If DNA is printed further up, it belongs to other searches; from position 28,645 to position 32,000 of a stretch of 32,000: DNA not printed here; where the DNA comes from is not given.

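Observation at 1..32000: Seven-gene tandem array of one lipoprotein family: the same propeller head on stalks of very different length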

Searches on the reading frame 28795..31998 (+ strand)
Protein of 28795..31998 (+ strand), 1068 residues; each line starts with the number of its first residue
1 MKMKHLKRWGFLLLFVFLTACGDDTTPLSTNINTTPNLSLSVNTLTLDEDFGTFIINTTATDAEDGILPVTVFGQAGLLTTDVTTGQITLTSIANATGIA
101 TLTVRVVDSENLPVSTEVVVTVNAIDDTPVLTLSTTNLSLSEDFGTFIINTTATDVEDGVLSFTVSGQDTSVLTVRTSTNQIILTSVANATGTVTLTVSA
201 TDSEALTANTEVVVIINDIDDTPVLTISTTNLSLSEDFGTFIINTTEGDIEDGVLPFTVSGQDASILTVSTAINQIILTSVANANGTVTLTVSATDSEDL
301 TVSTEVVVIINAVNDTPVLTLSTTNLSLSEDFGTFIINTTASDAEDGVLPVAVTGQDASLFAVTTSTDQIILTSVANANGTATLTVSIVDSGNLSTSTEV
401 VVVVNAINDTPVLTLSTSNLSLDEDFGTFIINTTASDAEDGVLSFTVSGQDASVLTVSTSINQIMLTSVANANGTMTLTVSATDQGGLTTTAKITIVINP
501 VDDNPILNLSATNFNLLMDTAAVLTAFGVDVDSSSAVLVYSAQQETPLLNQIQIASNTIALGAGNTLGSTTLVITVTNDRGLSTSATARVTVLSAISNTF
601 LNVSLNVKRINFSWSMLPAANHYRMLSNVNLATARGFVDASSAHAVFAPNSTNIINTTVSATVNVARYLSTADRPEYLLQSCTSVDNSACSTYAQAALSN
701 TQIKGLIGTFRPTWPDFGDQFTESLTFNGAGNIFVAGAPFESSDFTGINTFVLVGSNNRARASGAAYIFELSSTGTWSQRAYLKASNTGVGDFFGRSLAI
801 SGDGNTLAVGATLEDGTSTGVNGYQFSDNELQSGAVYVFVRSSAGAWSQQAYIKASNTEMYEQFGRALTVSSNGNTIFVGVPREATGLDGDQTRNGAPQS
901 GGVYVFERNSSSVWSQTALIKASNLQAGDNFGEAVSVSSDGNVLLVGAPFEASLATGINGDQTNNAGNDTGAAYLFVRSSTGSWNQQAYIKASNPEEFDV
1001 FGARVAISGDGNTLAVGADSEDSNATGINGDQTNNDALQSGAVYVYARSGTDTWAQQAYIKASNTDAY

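Call 5: search_protein_families(library=pfam, proteins=[window:28795-31998:+], max_evalue=0.01)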
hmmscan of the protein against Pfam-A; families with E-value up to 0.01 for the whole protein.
window:28795-31998:+ (1068 aa): 3 families
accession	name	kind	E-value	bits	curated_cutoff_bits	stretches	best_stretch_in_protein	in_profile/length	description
PF14312.12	FG-GAP_2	-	1.7e-31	108.6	23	4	777-839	1-49/49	FG-GAP repeat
PF17963.7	Big_9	-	6.6e-06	27.4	23.6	1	408-496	1-88/89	Bacterial Ig domain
PF19288.4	CofH_C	-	0.0067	16.7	27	0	261-290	50-79/125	CofH/MqnC C-terminal region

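Call 6: search_protein_families(library=ncbifam, proteins=[window:28795-31998:+], max_evalue=0.01)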
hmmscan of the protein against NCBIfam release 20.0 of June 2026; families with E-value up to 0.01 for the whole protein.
window:28795-31998:+ (1068 aa): 5 families
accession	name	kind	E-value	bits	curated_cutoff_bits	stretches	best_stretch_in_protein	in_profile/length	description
NF012211.1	tand_rpt_95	domain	8.5e-31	105.8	90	5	431-507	15-93/98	tandem-95 repeat protein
NF038112.1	myxo_dep_M36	subfamily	7.6e-08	30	1500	1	259-692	1232-1578/1604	myxosortase-dependent M36 family metallopeptidase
NF008805.1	PRK11824.1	equivalog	5.3e-05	21.8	471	0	143-190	152-199/683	polyribonucleotide nucleotidyltransferase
TIGR04153.1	cyanosortA_assc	subfamily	0.00025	21.1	100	0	325-385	54-113/185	cyanoexosortase A system-associated protein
TIGR03591.1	polynuc_phos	equivalog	0.00063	18.3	525.05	0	137-191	144-196/689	polyribonucleotide nucleotidyltransferase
